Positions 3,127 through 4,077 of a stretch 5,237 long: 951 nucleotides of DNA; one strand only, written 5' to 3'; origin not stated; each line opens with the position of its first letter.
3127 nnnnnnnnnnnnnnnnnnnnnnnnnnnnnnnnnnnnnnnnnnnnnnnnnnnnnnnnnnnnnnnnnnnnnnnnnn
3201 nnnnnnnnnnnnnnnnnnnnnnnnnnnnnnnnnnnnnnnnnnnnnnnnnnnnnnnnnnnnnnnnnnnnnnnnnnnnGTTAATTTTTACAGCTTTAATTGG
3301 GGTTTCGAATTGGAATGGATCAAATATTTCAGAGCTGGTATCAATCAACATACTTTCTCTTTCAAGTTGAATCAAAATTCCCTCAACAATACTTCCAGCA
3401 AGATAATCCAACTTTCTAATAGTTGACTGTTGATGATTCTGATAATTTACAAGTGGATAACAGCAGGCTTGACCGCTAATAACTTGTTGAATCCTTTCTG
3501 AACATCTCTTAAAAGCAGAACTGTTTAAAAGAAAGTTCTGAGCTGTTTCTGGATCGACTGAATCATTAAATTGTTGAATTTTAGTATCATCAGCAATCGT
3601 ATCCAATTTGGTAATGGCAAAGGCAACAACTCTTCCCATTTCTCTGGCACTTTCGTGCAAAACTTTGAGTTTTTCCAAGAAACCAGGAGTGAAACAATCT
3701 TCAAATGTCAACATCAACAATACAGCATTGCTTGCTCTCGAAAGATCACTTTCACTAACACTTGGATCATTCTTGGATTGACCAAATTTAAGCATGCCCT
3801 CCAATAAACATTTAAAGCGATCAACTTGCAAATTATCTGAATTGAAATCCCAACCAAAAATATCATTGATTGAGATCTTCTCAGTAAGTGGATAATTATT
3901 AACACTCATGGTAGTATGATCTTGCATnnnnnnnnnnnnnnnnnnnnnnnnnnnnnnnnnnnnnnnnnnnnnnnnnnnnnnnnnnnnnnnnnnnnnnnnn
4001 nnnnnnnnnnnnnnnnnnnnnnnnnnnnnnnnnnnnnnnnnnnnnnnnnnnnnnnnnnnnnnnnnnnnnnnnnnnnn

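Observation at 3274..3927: Dynamin-family-like protein with a degenerate P-loop and missing switch regions (candidate pseudo-GTPase)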

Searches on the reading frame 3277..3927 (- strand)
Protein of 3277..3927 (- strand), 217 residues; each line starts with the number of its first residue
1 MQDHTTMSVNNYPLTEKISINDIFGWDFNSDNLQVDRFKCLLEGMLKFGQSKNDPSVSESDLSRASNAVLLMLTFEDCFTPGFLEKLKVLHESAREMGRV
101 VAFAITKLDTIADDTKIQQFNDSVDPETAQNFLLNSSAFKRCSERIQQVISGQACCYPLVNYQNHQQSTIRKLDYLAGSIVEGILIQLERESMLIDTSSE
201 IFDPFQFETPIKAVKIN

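Call 4: search_protein_families(library=pfam, proteins=[window:3277-3927:-], max_evalue=1)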
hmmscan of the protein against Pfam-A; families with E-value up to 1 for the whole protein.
window:3277-3927:- (217 aa): 1 family
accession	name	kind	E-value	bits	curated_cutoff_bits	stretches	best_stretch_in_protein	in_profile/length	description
PF12205.13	GIT1_C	-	0.041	14.6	25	1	132-174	25-65/110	G protein-coupled receptor kinase-interacting protein 1 C term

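Call 6: find_homologous_proteins(query=window:3277-3927:-, max_evalue=0.01)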
Query window:3277-3927:- (217 aa): 1 proteins with E <= 0.01 among 76 candidates.
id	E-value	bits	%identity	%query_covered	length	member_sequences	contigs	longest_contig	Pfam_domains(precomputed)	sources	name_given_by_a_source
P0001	1.7e-137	474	100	99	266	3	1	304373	-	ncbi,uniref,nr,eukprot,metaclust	ncbi:GTP-binding protein EngA [Naegleria gruberi]|uniref:GTP-binding protein EngA n=1 Tax=Naegleria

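Call 8: find_encoding_contigs(protein=P0001, flank=10000)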
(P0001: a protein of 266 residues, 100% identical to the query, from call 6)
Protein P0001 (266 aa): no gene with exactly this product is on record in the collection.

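Call 10: find_encoding_contigs(protein=window:3277-3927:-, flank=10000)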
Protein window:3277-3927:- (217 aa): no gene with exactly this product is on record in the collection.

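Call 12: search_protein_families(library=pfam, proteins=[P0001], max_evalue=10)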
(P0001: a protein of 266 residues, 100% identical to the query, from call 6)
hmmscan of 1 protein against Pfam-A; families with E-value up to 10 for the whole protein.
P0001 (266 aa): 3 families
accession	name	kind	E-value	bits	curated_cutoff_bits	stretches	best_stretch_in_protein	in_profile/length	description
PF12205.13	GIT1_C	-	0.048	14.4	25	1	181-223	25-65/110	G protein-coupled receptor kinase-interacting protein 1 C term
PF08978.17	Reoviridae_Vp9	-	0.1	12.2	21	1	28-65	214-251/280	Reoviridae VP9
PF00485.24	PRK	-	0.15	12.3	22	1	12-99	2-83/196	Phosphoribulokinase / Uridine kinase family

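Call 13: search_solved_structures(query=P0001, max_evalue=10, show_alignments=3)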
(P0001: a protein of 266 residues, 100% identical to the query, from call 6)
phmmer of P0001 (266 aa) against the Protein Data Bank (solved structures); distinct sequences matched with E-value up to 10: 7.
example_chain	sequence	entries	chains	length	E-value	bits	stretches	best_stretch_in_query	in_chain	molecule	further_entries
2mfl_A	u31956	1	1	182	0.7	12.5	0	216-247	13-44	30S ribosomal protein S1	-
4r71_E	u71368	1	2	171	0.71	12.5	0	217-247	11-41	30S ribosomal protein S1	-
3f9i_A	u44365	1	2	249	0.87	12.2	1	107-194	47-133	3-oxoacyl-[acyl-carrier-protein] reductase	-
1w9z_A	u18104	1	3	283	1.3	11.6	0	23-69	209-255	VP9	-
2c9r_A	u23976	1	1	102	1.5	11.4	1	26-64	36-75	COPPER RESISTANCE PROTEIN C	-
1m42_A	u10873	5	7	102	1.6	11.4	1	26-64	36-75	Copper resistance protein C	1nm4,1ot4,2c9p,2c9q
7qep_L3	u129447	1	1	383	2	11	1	26-104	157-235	60S ribosomal protein L3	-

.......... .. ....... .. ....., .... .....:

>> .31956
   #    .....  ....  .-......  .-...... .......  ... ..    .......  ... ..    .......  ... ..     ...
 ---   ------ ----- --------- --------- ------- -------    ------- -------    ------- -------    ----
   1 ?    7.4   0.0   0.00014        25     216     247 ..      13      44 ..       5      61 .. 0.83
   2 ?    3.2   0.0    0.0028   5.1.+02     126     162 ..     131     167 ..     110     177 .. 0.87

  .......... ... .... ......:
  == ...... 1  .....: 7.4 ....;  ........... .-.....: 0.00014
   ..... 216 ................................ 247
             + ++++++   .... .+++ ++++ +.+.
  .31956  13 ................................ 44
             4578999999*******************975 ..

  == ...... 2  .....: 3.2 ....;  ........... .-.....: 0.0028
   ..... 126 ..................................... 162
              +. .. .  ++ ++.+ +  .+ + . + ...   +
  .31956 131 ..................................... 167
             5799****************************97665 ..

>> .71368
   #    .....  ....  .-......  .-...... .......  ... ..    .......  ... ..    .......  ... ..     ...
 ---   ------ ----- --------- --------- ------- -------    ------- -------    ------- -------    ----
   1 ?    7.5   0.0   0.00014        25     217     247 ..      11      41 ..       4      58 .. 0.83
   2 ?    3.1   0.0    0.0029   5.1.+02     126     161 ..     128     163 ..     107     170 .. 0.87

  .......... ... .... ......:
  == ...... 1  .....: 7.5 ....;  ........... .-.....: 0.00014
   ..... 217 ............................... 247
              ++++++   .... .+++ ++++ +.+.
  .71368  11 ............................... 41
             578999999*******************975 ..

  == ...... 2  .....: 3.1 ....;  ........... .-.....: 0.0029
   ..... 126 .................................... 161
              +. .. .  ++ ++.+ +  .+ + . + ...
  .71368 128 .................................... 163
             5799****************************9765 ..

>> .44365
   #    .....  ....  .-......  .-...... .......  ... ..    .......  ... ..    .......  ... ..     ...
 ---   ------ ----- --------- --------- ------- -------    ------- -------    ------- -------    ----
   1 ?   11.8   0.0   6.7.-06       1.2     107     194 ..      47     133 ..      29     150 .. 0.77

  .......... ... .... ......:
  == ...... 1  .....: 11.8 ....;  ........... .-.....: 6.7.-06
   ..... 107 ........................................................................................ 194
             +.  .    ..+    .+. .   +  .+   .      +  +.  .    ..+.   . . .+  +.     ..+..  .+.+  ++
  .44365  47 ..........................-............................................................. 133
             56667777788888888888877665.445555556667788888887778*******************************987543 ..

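Call 19: search_protein_families(library=ncbifam, proteins=[P0001, window:3277-3927:-], max_evalue=1)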
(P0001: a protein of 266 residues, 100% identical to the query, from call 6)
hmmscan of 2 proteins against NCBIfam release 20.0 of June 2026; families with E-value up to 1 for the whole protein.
P0001 (266 aa): 3 families
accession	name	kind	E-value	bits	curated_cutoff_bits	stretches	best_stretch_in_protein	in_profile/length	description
NF008806.0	PRK11827.1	equivalog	0.0083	16.2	126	1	197-244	7-53/60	protein YcaR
NF004199.0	PRK05653.1-4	equivalog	0.016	14.8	301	1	123-193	61-131/247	3-oxoacyl-ACP reductase FabG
TIGR03598.1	GTPase_YsxC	equivalog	0.13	12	124.45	0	16-32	25-41/186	ribosome biogenesis GTP-binding protein YihA/YsxC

window:3277-3927:- (217 aa): 3 families
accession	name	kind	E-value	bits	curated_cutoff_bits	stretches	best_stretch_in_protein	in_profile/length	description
NF008806.0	PRK11827.1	equivalog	0.0057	16.7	126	1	148-195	7-53/60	protein YcaR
NF004199.0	PRK05653.1-4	equivalog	0.02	14.5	301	1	74-145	61-133/247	3-oxoacyl-ACP reductase FabG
NF000908.1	PRK00089.1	equivalog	0.12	11.7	237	1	85-191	97-203/291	GTPase Era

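Call 20: search_protein_representatives(protein=P0001)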
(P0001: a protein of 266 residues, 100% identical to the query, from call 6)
Query: 266 residues. Proteins with E-value up to 0.001 (for the whole library): 22; up to 1e-10: 2; up to 1e-30: 1. The best 22 are listed.
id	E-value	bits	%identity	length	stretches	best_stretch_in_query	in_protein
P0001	2.0e-173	590.8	100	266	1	1-266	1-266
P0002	8.1e-30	120.4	79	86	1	36-124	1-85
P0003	1.8e-10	57.1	28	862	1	9-225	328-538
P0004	5.4e-10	55.5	27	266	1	9-258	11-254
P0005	7.2e-09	51.8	27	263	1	46-260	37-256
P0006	4.1e-08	49.4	23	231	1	10-212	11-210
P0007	6.2e-08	48.8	28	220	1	58-261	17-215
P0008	1.4e-07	47.6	26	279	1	12-261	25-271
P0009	1.6e-07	47.4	28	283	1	9-214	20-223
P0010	5.2e-07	45.8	26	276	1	10-223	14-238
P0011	2.0e-06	43.8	27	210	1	55-222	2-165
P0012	2.5e-06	43.5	26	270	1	16-171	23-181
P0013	3.9e-06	42.9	29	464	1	9-172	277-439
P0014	6.7e-06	42.1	26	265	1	12-262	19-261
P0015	1.4e-05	41.1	27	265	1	10-240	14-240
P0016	2.0e-05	40.6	24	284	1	10-260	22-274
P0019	3.2e-04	36.6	23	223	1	54-251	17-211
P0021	3.9e-04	36.3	22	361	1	49-254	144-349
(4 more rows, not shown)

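Call 23: search_protein_families(library=pfam, alignment_id=A1, max_evalue=0.01)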
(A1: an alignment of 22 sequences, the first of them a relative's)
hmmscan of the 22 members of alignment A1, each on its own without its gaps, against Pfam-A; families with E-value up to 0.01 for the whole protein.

A. member 1, P0001 (266 aa): 0 families

B. families by the number of members that match (of 22 scanned): 36 families (the first 25 are shown)
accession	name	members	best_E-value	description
PF01926.29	MMR_HSR1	13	8e-10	50S ribosome-binding GTPase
PF03193.22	RsgA_GTPase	12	5.2e-09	RsgA GTPase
PF00735.24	Septin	5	0.0027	Septin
PF00009.33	GTP_EFTU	4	1.6e-05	Elongation factor Tu GTP binding domain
PF13401.12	AAA_22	4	0.00066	AAA domain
PF05673.19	DUF815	4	0.00072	Protein of unknown function (DUF815)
PF04548.22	AIG1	3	0.00025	AIG1 family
PF13191.12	AAA_16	3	0.00077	AAA ATPase domain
PF08477.19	Roc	3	0.0019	Ras of Complex, Roc, domain of DAPkinase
PF07693.20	KAP_NTPase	3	0.002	KAP family P-loop domain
PF00092.34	VWA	2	1.5e-12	von Willebrand factor type A domain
PF05049.19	IIGP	2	5.5e-05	Interferon-inducible GTPase (IIGP)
PF00025.27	Arf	2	0.00016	ADP-ribosylation factor family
PF01637.24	ATPase_2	2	0.00024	ATPase domain predominantly from Archaea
PF04670.18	Gtr1_RagA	2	0.0005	Gtr1/RagA G protein conserved region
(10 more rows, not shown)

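Call 24: search_solved_structures(query=A1, max_evalue=1, show_alignments=3)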
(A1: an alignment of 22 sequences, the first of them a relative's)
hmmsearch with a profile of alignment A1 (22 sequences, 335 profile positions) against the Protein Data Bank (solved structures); distinct sequences matched with E-value up to 1: 214 (the best 60 are shown).
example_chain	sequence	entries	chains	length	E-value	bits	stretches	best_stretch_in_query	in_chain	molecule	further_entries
7c3k_A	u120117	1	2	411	5.1e-06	28.9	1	29-145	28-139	Immunity-related GTPase family member b10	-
8jqy_A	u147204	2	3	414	5.2e-06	28.9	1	29-145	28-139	Immunity-related GTPase family member b10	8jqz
1sul_A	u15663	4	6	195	6.9e-06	28.5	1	73-150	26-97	GTP-binding protein YsxC | Probable GTP-binding protein EngB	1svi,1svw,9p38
4yqf_B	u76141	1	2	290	1.4e-05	27.5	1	70-198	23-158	Septin-9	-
5cyp_A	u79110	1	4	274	1.8e-05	27.1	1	71-198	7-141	Septin-9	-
5cyo_A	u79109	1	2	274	2e-05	27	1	71-198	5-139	Septin-9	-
5t62_W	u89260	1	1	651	2e-05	26.9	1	68-145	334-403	Large subunit GTPase 1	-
5ucv_A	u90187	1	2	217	2.2e-05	26.8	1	68-117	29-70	Probable GTP-binding protein EngB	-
7aoi_XL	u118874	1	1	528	2.2e-05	26.8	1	38-106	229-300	GTP-binding protein, putative,mt-EngA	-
6yxx_EA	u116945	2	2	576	2.2e-05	26.8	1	38-106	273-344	mt-EngA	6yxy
2qnr_A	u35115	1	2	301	3e-05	26.3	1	71-149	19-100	Septin-2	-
6n8n_W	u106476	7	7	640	3.1e-05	26.3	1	70-145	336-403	Large subunit GTPase 1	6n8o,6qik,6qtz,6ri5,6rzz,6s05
2qtf_A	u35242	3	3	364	4.8e-05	25.7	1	66-134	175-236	GTP-binding protein | GTP-binding protein (HflX)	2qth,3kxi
3ftq_A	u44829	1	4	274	5.3e-05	25.5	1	71-149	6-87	Septin-2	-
6upq_A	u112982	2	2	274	5.5e-05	25.5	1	71-149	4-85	Septin-2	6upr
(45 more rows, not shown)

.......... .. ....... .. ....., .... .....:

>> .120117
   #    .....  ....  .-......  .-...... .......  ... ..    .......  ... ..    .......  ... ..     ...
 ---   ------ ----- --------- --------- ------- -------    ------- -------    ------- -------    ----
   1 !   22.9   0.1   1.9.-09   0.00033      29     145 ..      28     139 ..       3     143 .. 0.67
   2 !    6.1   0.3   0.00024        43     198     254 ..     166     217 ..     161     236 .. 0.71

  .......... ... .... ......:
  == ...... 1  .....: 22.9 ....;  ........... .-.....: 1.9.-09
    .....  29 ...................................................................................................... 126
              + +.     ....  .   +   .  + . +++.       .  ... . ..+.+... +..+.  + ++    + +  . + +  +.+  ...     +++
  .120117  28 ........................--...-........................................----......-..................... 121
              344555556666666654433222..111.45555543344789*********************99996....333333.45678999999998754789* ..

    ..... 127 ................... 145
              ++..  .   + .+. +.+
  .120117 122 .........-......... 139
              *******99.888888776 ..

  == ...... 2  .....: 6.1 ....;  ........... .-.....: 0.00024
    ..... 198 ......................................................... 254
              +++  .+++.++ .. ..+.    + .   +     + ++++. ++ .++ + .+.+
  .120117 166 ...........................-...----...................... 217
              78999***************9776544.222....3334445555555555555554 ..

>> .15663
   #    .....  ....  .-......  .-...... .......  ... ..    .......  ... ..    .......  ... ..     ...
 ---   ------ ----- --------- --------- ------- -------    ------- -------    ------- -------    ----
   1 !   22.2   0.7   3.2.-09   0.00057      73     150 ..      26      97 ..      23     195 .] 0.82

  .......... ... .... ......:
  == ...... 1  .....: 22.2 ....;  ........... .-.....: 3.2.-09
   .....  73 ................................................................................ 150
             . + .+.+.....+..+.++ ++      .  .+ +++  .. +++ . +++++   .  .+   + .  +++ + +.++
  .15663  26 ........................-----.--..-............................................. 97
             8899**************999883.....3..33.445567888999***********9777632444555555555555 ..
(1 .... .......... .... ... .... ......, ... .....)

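Call 26: find_homologous_proteins(query=A2, max_evalue=0.00001)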
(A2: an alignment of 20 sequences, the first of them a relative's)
Query A2 (20 sequences) (266 aa, profile of the alignment): 6 proteins with E <= 0.00001 among 8000 candidates.
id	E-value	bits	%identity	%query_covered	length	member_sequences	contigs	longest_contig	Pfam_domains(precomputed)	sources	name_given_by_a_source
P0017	1.2e-69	253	25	60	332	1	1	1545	PF01926.30,PF03193.23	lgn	-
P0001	1.9e-64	236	100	100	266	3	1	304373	-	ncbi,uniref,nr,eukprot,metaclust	ncbi:GTP-binding protein EngA [Naegleria gruberi]|uniref:GTP-binding protein EngA n=1 Tax=Naegleria 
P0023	7.8e-41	158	28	54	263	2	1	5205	-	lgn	-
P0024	5.2e-21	93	27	32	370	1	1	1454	-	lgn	-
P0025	1.4e-19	89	33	28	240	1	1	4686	-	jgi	jgi:hypothetical protein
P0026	6.2e-7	47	45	8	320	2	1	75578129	PF03193.23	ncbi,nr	ncbi:uncharacterized protein LOC125658165 isoform X2 [Ostrea edulis]|nr:uncharacterized protein LOC1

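Call 28: list_cluster_members(proteins=[P0001, P0002])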
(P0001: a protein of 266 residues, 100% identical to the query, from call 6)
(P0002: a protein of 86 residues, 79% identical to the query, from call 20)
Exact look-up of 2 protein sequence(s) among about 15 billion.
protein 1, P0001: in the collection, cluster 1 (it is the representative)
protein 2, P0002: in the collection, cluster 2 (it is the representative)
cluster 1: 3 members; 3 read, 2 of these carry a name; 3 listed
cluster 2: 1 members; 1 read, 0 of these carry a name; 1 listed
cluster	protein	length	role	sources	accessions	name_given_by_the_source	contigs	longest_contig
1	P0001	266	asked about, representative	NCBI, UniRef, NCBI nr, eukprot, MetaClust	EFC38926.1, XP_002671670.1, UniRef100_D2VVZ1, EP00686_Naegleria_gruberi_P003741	GTP-binding protein EngA [Naegleria gruberi] | GTP-binding protein EngA n=1 Tax=Naegleria gruberi TaxID=5762 RepID=D2VVZ1_NAEGR | XP_002671670.1 GTP-binding protein EngA [Naegleria gruberi strain NEG-M]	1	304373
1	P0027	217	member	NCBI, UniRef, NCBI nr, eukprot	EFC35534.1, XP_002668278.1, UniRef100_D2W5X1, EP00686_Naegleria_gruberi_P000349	predicted protein [Naegleria gruberi] | Predicted protein n=1 Tax=Naegleria gruberi TaxID=5762 RepID=D2W5X1_NAEGR | uncharacterized protein NAEGRDRAFT_76815 [Naegleria gruberi]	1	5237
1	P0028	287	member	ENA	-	-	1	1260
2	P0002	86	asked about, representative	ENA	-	-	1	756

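Call 30: find_encoding_contigs(protein=P0028, flank=10000)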
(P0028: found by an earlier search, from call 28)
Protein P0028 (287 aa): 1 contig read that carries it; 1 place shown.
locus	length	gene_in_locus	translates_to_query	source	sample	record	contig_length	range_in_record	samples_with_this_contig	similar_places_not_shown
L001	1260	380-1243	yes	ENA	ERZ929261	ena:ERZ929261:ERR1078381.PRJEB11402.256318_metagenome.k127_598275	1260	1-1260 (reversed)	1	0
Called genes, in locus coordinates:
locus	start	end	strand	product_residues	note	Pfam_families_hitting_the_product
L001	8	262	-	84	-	-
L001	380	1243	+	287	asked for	-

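Call 33: predict_structure(alignment_id=A2)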
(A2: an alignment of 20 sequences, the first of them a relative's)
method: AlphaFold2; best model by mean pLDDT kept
length: 266 residues; sequences in the alignment: 20
mean_pLDDT: 87.6   pTM: 0.84
mean pLDDT of the five models: 87.6, 87.3, 86.5, 86.0, 84.9
residues with pLDDT >= 90: 166; 70-90: 69; 50-70: 26; < 50: 5
segments of 3 or more residues with pLDDT < 50: 1-5
pLDDT, mean of each block of 10 residues (from residue 1): 60 92 93 87 72 77 94 73 86 93 88 95 96 94 96 95 93 96 98 98 96 85 96 92 64 81 73
secondary structure, 60 per line:
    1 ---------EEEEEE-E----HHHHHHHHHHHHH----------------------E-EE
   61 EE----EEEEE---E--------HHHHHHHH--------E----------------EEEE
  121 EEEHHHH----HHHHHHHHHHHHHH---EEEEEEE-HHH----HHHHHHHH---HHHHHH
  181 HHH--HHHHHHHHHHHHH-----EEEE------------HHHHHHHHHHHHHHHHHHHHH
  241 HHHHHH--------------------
elements in order: E10-15 H22-34 E59-62 E67-71 H84-91 E117-123 H124-127 H132-145 E149-155 H164-171 H175-183 H186-198 E204-207 H220-246
